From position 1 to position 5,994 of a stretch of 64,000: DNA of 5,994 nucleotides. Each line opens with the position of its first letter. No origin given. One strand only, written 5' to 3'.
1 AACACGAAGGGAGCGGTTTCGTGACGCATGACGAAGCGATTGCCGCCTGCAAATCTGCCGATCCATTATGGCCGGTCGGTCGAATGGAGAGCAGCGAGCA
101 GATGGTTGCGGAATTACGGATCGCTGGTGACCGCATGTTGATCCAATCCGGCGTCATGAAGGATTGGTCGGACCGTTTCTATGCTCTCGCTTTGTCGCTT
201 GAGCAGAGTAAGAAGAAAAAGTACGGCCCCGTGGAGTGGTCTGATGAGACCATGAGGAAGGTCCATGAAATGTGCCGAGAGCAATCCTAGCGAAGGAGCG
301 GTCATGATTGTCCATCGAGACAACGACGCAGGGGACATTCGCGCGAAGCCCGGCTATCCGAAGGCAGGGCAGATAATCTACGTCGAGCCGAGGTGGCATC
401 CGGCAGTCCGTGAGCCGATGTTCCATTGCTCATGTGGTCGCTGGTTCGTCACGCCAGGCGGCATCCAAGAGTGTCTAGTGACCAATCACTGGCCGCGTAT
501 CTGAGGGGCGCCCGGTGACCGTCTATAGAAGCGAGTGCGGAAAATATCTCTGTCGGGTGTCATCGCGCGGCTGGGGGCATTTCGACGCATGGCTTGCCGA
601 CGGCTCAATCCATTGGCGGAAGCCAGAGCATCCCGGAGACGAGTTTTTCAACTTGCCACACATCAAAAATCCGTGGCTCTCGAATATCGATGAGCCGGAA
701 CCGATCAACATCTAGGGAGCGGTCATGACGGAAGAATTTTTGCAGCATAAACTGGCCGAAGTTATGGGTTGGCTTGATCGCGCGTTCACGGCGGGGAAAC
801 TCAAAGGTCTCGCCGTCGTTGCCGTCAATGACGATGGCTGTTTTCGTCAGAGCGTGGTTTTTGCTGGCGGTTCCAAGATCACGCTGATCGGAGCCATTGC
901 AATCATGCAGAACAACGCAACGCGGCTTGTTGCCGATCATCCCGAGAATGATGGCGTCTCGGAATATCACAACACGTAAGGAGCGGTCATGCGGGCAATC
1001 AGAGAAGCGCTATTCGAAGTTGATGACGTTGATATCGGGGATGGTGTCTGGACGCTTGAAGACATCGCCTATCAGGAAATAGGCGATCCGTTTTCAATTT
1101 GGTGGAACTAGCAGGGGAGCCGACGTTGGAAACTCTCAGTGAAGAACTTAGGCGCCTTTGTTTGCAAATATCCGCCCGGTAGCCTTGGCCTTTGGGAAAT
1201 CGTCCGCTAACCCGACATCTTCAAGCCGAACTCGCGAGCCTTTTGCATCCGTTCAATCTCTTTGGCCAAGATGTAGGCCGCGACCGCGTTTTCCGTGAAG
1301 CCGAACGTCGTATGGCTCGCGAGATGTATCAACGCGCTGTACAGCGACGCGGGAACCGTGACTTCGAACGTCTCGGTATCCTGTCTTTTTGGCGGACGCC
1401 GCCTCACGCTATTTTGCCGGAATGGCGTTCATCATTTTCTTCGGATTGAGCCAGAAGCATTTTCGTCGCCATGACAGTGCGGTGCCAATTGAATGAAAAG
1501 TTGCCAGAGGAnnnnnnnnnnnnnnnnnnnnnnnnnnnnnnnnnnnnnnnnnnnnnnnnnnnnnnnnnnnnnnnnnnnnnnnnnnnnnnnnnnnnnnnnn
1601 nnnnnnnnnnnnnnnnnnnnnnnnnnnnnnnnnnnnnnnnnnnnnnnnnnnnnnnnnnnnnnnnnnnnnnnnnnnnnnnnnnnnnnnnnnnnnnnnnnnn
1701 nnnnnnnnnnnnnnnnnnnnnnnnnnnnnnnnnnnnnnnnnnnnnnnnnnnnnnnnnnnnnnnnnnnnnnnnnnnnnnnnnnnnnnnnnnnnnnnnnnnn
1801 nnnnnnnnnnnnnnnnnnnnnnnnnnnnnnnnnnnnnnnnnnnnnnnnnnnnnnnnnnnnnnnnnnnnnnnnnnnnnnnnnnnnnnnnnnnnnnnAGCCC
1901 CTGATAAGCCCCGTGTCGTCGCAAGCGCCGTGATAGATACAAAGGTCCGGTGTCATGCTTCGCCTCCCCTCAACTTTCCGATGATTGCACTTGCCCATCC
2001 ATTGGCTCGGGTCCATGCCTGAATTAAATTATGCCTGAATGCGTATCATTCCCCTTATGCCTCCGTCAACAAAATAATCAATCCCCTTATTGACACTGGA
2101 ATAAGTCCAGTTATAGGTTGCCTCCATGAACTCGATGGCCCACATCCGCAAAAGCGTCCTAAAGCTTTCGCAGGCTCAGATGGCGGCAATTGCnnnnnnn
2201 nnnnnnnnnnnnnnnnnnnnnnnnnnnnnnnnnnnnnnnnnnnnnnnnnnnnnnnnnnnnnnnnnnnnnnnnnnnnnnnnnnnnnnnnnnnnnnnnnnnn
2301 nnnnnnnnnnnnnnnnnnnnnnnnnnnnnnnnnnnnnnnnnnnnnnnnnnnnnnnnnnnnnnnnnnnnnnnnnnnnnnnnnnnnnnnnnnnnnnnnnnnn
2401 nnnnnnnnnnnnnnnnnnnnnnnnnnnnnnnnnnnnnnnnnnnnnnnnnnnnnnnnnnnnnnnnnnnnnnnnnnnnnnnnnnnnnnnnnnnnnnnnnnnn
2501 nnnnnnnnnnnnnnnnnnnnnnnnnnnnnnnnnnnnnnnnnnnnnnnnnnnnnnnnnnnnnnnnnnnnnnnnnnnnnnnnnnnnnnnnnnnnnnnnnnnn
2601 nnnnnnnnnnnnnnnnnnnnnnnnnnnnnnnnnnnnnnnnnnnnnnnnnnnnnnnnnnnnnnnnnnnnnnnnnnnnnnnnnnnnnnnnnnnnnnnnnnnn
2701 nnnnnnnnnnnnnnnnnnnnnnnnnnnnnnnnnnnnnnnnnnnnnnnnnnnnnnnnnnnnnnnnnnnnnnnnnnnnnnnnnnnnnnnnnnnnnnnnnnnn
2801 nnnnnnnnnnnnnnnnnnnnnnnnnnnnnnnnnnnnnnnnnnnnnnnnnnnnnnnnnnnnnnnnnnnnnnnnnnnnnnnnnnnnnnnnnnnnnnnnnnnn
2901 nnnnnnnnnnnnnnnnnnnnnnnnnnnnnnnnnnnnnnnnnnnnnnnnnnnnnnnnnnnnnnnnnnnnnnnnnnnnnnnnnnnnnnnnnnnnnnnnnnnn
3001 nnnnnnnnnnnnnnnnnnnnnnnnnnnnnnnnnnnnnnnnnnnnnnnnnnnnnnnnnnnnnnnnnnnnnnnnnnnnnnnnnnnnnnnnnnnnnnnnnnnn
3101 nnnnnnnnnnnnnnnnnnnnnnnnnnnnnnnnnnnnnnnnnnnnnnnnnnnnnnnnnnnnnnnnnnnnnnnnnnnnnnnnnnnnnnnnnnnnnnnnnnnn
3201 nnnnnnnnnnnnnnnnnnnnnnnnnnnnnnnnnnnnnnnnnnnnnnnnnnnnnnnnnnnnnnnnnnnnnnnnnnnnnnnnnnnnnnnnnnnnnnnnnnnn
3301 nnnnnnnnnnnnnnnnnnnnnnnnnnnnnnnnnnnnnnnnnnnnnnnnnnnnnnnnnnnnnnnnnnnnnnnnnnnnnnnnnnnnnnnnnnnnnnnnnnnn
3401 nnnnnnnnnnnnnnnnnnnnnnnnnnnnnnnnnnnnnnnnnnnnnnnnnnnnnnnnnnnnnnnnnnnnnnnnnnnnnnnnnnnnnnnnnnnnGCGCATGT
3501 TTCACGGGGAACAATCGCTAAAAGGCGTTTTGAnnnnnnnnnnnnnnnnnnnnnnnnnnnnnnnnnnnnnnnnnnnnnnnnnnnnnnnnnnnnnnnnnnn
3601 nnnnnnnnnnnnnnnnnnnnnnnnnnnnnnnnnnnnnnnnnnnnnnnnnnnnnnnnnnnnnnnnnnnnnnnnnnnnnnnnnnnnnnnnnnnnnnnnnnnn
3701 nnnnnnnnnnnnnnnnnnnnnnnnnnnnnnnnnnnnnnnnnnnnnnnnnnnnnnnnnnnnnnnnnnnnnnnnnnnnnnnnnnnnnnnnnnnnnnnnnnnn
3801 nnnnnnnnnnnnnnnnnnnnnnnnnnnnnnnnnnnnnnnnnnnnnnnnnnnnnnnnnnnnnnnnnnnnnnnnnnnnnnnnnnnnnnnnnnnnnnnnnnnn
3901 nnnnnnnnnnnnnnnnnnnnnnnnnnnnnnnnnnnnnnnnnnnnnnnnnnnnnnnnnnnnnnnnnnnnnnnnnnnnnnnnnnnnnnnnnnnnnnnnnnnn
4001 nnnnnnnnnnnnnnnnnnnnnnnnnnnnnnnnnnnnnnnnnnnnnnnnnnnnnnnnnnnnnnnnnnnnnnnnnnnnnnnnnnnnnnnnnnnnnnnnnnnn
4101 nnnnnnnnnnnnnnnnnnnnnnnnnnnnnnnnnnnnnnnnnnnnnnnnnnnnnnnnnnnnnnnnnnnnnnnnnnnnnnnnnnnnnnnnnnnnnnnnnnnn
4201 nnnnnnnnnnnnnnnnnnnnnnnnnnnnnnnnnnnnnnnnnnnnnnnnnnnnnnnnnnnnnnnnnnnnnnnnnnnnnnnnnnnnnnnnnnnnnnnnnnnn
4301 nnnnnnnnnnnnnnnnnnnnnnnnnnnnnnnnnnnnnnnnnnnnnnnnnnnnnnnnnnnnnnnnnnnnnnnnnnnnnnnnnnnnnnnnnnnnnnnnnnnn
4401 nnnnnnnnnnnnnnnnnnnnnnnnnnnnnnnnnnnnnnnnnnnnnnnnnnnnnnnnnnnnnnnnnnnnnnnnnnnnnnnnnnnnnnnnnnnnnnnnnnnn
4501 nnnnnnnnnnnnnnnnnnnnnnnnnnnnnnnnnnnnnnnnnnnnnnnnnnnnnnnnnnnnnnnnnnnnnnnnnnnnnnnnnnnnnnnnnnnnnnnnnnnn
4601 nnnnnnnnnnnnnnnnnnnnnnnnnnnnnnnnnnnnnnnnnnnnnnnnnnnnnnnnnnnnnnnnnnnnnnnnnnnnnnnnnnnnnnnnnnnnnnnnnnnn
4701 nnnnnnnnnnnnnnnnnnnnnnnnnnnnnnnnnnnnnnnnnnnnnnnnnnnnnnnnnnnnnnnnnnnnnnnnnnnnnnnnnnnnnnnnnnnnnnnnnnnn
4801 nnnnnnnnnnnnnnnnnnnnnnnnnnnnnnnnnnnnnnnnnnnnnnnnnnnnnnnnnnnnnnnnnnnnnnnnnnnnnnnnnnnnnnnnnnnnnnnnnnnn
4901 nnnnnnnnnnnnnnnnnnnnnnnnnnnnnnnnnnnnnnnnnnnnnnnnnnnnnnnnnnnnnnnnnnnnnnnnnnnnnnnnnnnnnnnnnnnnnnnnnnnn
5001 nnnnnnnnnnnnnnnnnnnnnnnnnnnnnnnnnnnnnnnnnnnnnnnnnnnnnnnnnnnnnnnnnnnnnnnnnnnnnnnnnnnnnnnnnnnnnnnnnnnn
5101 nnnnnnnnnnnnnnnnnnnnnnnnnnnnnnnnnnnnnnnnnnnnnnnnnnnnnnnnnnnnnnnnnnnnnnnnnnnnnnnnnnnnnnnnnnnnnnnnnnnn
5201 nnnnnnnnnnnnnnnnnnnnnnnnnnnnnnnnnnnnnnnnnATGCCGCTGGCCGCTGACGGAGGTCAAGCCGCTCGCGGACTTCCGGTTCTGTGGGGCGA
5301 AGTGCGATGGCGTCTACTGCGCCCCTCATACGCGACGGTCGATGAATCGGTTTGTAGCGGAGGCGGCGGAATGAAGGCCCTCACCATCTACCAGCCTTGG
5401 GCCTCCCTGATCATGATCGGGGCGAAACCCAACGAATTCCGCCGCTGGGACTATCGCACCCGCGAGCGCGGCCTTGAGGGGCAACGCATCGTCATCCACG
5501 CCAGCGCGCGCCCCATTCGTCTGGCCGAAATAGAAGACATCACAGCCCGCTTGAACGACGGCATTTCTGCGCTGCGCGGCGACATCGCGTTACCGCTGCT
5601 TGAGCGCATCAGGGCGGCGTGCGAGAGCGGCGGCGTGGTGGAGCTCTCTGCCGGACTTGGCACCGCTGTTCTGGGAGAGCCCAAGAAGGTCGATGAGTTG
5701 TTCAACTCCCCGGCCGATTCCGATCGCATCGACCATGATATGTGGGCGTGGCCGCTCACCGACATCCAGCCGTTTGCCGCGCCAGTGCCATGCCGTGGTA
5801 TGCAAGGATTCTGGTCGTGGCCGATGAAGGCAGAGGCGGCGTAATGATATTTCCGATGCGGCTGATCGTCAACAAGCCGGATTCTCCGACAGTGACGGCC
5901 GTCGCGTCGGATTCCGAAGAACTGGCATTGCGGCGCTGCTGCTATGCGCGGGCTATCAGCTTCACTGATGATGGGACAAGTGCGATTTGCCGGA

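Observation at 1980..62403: Bipartite element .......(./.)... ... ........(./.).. recurs nine times, always pointing toward the next gene or module start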

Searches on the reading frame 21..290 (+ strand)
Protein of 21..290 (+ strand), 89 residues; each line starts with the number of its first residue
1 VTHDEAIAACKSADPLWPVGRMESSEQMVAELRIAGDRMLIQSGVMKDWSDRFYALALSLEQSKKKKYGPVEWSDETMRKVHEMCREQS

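Call 70: search_protein_families(library=pfam, alignment_id=A1, max_evalue=0.01)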
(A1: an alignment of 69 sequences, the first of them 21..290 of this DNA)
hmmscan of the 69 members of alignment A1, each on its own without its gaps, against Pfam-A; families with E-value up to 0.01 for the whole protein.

A. member 1, window:21-290:+ (89 aa): 0 families

B. families by the number of members that match (of 69 scanned): 19 families
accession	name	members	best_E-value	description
PF24175.2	SU10_adaptor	2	8.5e-17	SU10 adaptor protein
PF13560.12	HTH_31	2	3e-09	Helix-turn-helix domain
PF01381.28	HTH_3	2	2.9e-07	Helix-turn-helix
PF07505.17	DUF5131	1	1.5e-91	Protein of unknown function (DUF5131)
PF01555.25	N6_N4_Mtase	1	1.6e-24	DNA methylase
PF09152.16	DUF1937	1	4e-21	Domain of unknown function (DUF1937)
PF07484.17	Collar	1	8.1e-13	Phage Tail Collar Domain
PF04055.27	Radical_SAM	1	3.9e-08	Radical SAM superfamily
PF01844.29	HNH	1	1.4e-05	HNH endonuclease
PF01170.24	UPF0020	1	1.5e-05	RMKL-like, methyltransferase domain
PF24146.1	K1-lyase_C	1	1.8e-05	K1 capsule-specific polysaccharide lyase, C-terminal domain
PF13186.11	SPASM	1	6.6e-05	Iron-sulfur cluster-binding domain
PF04957.18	RMF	1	0.00042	Ribosome modulation factor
PF00166.26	Cpn10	1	0.00083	Chaperonin 10 Kd subunit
PF14279.12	HNH_5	1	0.0025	HNH endonuclease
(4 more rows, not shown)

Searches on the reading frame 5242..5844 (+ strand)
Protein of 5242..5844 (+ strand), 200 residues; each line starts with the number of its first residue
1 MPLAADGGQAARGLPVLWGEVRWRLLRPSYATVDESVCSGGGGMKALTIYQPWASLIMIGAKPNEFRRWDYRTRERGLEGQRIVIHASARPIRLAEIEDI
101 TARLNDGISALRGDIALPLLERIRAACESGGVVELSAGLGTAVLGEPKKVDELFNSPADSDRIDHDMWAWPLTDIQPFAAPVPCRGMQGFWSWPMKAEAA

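Call 23: search_protein_families(library=phrogs, proteins=[window:5242-5844:+], max_evalue=0.01)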
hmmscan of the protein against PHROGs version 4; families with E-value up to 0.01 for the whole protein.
window:5242-5844:+ (200 aa): 1 family
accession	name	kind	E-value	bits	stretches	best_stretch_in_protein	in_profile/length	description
phrog_3193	-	unknown function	4e-24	86.6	1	44-199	85-212/269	-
